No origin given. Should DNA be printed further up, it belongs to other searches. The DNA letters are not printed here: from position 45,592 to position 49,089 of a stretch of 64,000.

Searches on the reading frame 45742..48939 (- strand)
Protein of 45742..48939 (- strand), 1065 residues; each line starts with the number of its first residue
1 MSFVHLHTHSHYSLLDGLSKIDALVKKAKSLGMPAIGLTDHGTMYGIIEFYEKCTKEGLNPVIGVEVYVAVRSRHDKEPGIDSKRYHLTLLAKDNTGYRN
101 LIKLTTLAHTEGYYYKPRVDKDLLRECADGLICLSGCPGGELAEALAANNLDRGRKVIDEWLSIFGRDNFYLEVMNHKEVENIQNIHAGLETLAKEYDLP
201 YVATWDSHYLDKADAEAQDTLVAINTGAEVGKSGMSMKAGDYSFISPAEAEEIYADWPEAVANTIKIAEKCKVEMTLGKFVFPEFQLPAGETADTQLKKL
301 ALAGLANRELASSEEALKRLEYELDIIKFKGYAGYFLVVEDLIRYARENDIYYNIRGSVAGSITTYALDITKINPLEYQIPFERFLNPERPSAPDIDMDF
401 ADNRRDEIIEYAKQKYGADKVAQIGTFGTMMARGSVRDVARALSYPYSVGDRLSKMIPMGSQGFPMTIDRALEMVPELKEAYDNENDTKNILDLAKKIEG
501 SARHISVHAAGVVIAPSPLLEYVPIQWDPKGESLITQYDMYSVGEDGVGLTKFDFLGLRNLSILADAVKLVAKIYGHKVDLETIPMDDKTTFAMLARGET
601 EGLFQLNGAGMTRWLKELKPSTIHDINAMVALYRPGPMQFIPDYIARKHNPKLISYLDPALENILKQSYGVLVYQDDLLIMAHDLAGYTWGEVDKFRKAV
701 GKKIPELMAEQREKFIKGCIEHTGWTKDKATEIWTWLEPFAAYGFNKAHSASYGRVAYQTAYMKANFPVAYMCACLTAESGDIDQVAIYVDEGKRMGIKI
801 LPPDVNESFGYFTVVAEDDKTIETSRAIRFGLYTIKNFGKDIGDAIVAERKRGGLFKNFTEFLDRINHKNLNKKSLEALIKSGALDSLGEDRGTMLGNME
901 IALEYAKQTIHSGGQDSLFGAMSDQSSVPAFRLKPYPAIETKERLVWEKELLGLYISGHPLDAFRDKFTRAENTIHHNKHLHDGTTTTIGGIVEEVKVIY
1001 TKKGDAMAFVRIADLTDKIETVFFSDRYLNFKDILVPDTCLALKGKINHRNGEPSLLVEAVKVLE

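Call 66: search_protein_families(library=pfam, proteins=[window:45742-48939:-], max_evalue=0.00001)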
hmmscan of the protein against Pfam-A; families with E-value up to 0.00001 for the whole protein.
window:45742-48939:- (1065 aa): 5 families
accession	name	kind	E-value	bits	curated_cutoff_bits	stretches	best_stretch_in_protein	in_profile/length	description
PF07733.18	DNA_pol3_alpha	-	7.5e-88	294.9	23.9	1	297-557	3-260/260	Bacterial DNA polymerase III alpha NTPase domain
PF02811.25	PHP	-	8.3e-60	202.3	26.4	1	5-177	1-164/164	PHP domain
PF17657.6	DNA_pol3_finger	-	5.1e-53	179.3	22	1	560-722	1-165/166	Bacterial DNA polymerase III alpha subunit finger domain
PF14579.12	HHH_6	-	7.5e-27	93.8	25.6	1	797-894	1-89/90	Helix-hairpin-helix motif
PF01336.31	tRNA_anti-codon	-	2.1e-09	37.7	27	1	988-1064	2-75/75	OB-fold nucleic acid binding domain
